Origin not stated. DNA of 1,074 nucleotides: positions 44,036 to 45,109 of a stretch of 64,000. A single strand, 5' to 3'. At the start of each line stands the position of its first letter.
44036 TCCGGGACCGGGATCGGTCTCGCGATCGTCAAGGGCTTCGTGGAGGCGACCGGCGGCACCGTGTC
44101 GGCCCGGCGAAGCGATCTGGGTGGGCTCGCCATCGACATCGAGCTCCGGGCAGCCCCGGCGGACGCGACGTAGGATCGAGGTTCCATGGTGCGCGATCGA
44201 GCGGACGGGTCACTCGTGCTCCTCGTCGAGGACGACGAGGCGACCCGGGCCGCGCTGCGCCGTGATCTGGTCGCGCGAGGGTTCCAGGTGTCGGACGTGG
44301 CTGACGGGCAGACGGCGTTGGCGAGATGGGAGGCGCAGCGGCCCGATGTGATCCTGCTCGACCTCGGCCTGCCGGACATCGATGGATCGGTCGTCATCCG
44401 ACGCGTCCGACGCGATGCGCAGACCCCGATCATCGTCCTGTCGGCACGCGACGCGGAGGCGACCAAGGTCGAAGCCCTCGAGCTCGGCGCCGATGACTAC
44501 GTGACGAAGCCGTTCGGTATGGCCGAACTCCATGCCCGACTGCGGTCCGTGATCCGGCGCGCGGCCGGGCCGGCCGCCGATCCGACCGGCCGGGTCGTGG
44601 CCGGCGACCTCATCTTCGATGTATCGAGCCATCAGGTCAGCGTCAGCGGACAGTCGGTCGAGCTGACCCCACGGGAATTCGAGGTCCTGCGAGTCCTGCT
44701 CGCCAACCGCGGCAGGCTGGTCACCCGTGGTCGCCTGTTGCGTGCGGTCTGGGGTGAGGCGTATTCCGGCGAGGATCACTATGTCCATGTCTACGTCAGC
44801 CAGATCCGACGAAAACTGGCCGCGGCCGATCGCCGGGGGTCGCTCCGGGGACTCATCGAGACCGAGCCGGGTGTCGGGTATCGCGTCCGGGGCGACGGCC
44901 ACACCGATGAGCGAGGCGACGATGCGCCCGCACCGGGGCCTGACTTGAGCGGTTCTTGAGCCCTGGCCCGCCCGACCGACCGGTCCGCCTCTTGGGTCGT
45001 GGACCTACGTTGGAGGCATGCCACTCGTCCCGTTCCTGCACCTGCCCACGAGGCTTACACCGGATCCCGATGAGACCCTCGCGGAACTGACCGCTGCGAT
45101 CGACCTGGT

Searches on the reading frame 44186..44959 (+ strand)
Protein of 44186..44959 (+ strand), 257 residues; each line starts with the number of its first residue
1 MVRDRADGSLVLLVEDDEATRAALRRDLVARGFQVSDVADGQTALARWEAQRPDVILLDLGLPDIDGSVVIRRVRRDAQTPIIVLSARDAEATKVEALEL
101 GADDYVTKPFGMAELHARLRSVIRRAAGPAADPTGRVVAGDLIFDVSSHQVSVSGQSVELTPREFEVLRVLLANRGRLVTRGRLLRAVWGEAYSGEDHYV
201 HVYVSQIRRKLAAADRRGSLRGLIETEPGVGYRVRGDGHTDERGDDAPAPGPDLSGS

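Call 36: search_protein_families(library=pfam, proteins=[window:44186-44959:+], max_evalue=0.0001)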
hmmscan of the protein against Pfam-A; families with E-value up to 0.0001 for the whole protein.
window:44186-44959:+ (257 aa): 2 families
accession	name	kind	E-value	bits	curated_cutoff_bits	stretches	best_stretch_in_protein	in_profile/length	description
PF00072.30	Response_reg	-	1.3e-29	103.1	30.2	1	11-119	1-110/111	Response regulator receiver domain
PF00486.34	Trans_reg_C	-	9.2e-23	80.6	26.2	1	155-233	1-76/77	Transcriptional regulatory protein, C terminal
